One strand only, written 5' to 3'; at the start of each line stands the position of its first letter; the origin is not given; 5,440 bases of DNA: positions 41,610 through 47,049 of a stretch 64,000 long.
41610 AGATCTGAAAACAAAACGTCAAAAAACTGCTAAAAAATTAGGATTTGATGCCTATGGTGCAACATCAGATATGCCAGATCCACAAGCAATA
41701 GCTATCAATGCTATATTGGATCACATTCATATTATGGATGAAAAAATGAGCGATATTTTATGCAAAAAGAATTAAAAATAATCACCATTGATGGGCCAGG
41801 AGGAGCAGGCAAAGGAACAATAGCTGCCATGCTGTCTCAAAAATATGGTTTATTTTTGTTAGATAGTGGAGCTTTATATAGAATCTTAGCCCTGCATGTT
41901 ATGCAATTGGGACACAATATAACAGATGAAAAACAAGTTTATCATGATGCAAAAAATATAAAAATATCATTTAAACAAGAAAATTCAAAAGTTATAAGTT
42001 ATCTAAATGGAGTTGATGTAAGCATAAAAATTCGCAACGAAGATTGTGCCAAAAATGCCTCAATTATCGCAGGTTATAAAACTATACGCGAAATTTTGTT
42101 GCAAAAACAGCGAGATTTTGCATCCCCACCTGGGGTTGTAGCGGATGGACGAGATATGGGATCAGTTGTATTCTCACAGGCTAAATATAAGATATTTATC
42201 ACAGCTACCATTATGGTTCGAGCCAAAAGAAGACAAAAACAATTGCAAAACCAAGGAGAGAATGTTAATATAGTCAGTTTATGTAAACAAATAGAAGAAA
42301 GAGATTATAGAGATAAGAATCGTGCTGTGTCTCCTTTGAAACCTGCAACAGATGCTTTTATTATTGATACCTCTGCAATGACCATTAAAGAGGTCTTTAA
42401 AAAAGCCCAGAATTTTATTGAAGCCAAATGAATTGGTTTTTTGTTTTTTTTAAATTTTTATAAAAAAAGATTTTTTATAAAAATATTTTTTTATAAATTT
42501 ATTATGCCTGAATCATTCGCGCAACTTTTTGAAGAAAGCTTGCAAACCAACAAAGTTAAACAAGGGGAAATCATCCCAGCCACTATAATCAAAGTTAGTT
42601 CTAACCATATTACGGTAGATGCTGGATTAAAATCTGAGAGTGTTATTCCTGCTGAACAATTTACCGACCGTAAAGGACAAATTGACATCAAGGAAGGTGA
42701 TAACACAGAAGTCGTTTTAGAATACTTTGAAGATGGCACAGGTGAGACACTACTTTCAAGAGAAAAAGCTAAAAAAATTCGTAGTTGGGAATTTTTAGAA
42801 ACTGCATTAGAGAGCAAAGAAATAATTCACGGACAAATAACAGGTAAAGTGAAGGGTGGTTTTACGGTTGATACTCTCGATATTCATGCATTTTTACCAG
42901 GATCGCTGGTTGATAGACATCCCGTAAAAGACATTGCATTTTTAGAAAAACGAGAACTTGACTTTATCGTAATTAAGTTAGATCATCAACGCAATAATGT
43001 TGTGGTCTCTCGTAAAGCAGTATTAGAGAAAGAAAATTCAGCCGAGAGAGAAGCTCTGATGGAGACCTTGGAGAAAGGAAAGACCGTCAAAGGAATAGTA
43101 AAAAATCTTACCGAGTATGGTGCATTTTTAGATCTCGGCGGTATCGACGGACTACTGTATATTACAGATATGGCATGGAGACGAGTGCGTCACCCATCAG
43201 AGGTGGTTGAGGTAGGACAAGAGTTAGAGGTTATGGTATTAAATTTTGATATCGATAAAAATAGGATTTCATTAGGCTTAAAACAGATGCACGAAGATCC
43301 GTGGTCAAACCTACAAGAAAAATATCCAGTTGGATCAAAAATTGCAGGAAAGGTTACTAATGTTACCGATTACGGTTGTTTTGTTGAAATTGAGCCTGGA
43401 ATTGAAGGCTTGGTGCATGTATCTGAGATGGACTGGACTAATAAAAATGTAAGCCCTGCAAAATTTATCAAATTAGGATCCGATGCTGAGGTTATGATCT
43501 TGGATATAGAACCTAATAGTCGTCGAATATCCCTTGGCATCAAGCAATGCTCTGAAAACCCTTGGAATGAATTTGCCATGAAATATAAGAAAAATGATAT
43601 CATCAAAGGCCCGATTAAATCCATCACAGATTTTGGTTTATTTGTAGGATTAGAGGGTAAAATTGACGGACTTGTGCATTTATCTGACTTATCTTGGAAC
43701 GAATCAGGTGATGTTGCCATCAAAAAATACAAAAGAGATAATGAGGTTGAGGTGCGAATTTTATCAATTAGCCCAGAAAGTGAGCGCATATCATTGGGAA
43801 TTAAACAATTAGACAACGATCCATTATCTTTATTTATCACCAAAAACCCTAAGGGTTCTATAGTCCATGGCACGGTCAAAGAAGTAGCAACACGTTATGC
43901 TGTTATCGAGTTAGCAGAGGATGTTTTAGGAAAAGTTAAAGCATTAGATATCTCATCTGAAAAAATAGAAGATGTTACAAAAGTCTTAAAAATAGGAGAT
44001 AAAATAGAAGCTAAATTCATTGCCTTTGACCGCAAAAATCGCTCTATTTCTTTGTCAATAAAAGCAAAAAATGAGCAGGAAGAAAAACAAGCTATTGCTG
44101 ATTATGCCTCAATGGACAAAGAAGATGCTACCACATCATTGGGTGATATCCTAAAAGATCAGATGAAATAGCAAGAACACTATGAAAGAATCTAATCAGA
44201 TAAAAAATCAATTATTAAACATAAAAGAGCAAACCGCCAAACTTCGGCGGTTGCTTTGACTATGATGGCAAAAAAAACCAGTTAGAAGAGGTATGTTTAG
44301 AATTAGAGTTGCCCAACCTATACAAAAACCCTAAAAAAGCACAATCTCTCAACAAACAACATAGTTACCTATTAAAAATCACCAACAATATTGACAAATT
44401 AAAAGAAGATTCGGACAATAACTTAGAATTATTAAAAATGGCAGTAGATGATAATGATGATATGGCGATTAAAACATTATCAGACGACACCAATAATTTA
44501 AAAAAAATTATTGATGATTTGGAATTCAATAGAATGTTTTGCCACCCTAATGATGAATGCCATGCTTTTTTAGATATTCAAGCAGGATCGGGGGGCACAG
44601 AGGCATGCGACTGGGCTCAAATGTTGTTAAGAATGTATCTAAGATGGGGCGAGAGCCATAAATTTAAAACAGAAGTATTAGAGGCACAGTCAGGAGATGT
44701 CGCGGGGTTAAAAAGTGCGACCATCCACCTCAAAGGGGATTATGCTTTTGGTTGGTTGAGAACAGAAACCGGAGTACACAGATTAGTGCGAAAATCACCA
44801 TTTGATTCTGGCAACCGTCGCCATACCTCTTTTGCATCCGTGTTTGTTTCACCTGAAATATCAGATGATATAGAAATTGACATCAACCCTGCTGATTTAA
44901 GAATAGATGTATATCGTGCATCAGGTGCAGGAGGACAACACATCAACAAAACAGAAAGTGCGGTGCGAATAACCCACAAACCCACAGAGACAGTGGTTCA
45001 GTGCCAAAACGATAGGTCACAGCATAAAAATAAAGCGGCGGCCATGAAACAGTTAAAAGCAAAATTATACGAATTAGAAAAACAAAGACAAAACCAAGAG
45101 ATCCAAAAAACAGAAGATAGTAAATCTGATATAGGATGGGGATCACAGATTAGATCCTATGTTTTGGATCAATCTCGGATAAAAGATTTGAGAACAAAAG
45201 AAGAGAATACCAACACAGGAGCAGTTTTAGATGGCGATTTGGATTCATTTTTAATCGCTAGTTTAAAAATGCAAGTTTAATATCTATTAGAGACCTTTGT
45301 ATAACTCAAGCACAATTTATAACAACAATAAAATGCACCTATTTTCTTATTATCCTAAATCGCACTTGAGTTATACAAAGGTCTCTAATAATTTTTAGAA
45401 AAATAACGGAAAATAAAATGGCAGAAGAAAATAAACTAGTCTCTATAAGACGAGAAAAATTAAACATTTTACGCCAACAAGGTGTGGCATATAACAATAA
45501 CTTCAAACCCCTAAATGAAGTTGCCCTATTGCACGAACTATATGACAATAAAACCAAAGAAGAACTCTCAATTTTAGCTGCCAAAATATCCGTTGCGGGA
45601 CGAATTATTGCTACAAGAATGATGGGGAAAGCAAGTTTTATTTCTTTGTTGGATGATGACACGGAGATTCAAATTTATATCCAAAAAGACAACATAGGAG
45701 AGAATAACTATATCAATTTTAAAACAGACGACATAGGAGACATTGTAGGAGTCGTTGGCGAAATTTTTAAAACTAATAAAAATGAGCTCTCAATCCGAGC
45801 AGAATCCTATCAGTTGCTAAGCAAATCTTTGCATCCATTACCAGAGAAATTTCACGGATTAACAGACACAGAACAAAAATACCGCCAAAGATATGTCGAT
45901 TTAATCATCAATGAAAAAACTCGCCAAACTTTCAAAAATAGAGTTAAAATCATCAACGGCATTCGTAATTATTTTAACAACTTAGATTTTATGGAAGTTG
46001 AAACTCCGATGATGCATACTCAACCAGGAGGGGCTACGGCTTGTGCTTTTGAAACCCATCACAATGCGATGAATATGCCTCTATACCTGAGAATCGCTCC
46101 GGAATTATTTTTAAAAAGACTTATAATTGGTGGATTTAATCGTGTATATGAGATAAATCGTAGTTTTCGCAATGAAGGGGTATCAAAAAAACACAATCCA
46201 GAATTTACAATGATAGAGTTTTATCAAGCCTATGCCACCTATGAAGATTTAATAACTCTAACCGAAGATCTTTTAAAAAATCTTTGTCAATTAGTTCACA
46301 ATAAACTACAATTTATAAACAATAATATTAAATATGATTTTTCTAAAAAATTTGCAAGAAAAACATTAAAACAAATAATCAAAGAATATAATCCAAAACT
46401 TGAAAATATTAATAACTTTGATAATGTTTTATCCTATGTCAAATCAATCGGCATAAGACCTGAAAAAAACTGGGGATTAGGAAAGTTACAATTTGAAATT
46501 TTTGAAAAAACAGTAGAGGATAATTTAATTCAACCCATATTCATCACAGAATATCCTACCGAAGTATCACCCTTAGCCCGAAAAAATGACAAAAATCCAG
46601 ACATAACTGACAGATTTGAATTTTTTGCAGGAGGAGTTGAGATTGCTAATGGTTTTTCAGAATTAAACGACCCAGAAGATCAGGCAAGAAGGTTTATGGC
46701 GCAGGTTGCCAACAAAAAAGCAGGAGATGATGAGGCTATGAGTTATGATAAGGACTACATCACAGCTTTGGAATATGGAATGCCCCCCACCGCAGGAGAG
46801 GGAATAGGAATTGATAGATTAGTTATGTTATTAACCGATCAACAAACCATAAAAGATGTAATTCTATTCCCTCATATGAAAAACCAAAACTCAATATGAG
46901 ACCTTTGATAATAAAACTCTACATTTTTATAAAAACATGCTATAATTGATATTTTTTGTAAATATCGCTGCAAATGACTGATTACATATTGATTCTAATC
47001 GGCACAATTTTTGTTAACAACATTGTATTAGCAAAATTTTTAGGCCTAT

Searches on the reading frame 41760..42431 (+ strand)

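Call 16: search_protein_families(library=ncbifam, max_evalue=1e-10, proteins=[window:41760-42431:+])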
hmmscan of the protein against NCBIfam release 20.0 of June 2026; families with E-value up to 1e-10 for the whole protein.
window:41760-42431:+ (223 aa): 4 families
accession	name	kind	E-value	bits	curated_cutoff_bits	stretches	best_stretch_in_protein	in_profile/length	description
TIGR00017.1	cmk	equivalog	1.8e-68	230.4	135.55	1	7-216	4-213/217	(d)CMP kinase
NF008816.0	PRK11860.1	equivalog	4.7e-65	219.9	943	1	4-218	442-652/662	bifunctional 3-phosphoshikimate 1-carboxyvinyltransferase/cytidylate kinase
NF010004.0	PRK13477.1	equivalog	8.5e-61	205.9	524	1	5-217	285-500/514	bifunctional pantoate--beta-alanine ligase/(d)CMP kinase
NF007071.0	PRK09518.1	equivalog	3.2e-39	135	953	1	6-220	5-225/706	bifunctional cytidylate kinase/GTPase Der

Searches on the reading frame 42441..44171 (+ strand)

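Call 16: search_protein_families(library=ncbifam, max_evalue=1e-10, proteins=[window:42441-44171:+])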
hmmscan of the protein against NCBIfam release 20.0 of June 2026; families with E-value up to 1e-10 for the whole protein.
window:42441-44171:+ (576 aa): 27 families (the best 25 are shown)
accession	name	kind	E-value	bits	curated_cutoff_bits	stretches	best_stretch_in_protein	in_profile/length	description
NF004954.0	PRK06299.1-4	equivalog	3.4e-258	857.4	727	1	22-576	1-557/560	30S ribosomal protein S1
NF004951.0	PRK06299.1-1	equivalog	1.1e-236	786.6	918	1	22-569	1-548/556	30S ribosomal protein S1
TIGR00717.1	rpsA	equivalog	7e-192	638.5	577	1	24-541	1-516/516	30S ribosomal protein S1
NF004955.0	PRK06299.1-5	equivalog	2.9e-191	636.6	878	1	23-575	9-559/566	30S ribosomal protein S1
NF004952.0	PRK06299.1-2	equivalog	6e-188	625.8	524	1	25-575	32-578/580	30S ribosomal protein S1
NF004953.0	PRK06299.1-3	equivalog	1.2e-172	575.2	720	1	25-570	31-566/580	30S ribosomal protein S1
NF005208.0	PRK06676.1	equivalog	3.2e-159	530.1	368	3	28-376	4-356/391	30S ribosomal protein S1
NF000907.0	PRK00087.1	equivalog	2.8e-154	514.9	624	3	23-333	284-599/671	bifunctional 4-hydroxy-3-methylbut-2-enyl diphosphate reductase/30S ribosomal protein S1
NF010379.0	PRK13806.1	equivalog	1.8e-117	393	648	2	24-369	15-364/491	30S ribosomal protein S1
NF005911.0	PRK07899.1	equivalog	2.5e-114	382.7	691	2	38-373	32-368/486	30S ribosomal protein S1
NF004956.0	PRK06299.1-6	equivalog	1.7e-110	370.2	711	1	24-576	15-554/554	30S ribosomal protein S1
NF005973.0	PRK08059.1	equivalog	7.9e-57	190.7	148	4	292-375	2-84/123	S1 domain-containing post-transcriptional regulator GSP13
NF040579.1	S1_dom_CvfD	subfamily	2.8e-53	178.9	117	3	296-377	2-82/113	CvfD/Ygs/GSP13 family RNA-binding post-transcriptional regulator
NF005639.0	PRK07400.1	equivalog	9.2e-53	179.2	460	1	24-294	16-278/318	30S ribosomal protein S1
NF006363.0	PRK08582.1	equivalog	1.4e-42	145.2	171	1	297-383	5-89/140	S1 domain-containing RNA-binding protein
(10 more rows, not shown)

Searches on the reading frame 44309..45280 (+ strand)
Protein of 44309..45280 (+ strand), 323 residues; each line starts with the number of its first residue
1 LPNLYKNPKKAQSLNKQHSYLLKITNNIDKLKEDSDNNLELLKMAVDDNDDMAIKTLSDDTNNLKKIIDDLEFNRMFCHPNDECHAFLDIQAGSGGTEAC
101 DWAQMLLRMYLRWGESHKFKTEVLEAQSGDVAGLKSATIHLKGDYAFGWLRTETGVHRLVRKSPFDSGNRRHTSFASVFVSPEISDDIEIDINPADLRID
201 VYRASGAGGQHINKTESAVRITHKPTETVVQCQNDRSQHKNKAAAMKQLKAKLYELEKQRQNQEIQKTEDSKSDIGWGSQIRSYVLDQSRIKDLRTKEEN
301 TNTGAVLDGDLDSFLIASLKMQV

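Call 16: search_protein_families(library=ncbifam, max_evalue=1e-10, proteins=[window:44309-45280:+])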
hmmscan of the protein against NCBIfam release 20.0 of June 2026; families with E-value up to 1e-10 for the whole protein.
window:44309-45280:+ (323 aa): 5 families
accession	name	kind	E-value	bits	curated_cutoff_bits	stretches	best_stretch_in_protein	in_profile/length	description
TIGR00020.2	prfB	exception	7.7e-141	469.2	370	1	2-320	34-353/353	peptide chain release factor 2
TIGR00019.1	prfA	equivalog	1.1e-81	274.6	423.25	1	2-315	27-343/361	peptide chain release factor 1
NF001859.2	PRK00591.1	equivalog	4.1e-81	272.8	400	1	2-317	18-337/347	peptide chain release factor 1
TIGR03072.1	release_prfH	equivalog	1.1e-35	122.9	166.65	1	87-283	2-194/200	peptide chain release factor H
NF006718.0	PRK09256.1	equivalog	4.9e-12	45.7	100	0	189-223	9-43/140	alternative ribosome rescue aminoacyl-tRNA hydrolase ArfB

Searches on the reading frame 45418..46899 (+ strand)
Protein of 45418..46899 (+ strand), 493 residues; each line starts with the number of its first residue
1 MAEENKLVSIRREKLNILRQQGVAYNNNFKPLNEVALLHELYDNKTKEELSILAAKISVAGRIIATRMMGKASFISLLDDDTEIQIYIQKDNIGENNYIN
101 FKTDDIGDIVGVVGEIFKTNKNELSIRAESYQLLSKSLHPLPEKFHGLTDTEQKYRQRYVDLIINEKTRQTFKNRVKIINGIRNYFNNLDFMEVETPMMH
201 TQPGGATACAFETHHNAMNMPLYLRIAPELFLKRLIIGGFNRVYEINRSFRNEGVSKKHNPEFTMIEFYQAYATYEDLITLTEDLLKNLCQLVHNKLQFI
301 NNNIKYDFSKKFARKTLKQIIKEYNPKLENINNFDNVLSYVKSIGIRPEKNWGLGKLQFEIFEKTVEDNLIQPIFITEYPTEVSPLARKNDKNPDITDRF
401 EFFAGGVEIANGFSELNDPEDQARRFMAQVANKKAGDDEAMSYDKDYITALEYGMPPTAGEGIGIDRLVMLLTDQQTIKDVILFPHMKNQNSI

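Call 16: search_protein_families(library=ncbifam, max_evalue=1e-10, proteins=[window:45418-46899:+])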
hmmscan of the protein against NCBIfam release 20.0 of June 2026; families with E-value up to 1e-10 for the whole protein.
window:45418-46899:+ (493 aa): 15 families
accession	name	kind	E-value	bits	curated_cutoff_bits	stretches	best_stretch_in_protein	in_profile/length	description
NF001756.1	PRK00484.1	subfamily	2.3e-208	692.8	468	1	6-490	2-488/488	lysine--tRNA ligase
TIGR00499.1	lysS_bact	equivalog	6.7e-193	641.8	427.6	1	5-490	3-495/496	lysine--tRNA ligase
NF009101.0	PRK12445.1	subfamily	1.3e-192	640.9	1026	1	7-490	18-504/505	lysine--tRNA ligase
NF002821.0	PRK02983.1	equivalog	1e-144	484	742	1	8-490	622-1101/1102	bifunctional lysylphosphatidylglycerol synthetase/lysine--tRNA ligase LysX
TIGR00462.1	genX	equivalog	3e-73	246.9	286.9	1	173-484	2-304/304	EF-P lysine aminoacylase EpmA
NF006828.0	PRK09350.1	equivalog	8.3e-64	215.9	264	1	170-486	14-322/325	elongation factor P--(R)-beta-lysine ligase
NF003483.0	PRK05159.1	equivalog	2.5e-51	175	353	1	53-486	16-431/438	aspartate--tRNA(Asn) ligase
TIGR00459.1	aspS_bact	equivalog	3.9e-46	157.6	373.85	2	53-369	15-316/586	aspartate--tRNA ligase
TIGR00458.1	aspS_nondisc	equivalog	5.8e-46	157.3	368.4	1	55-487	13-422/428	aspartate--tRNA(Asn) ligase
NF001750.0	PRK00476.1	equivalog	4.5e-43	147.4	443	2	54-307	18-280/590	aspartate--tRNA ligase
TIGR00457.1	asnS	equivalog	3.4e-36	125.1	342.6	1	51-490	13-452/455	asparagine--tRNA ligase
NF003037.0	PRK03932.1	equivalog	2.3e-35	122.5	414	1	53-490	15-448/451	asparagine--tRNA ligase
NF009460.0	PRK12820.1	equivalog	5e-21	74.5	1379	1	155-290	157-291/723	bifunctional aspartyl-tRNA synthetase/aspartyl/glutamyl-tRNA amidotransferase subunit C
NF005052.0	PRK06462.1-1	equivalog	2.9e-18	66.1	368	1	160-487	37-346/353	asparagine synthetase A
NF005054.0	PRK06462.1-4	equivalog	5.5e-13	48.7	309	0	163-330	16-195/318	asparagine synthetase A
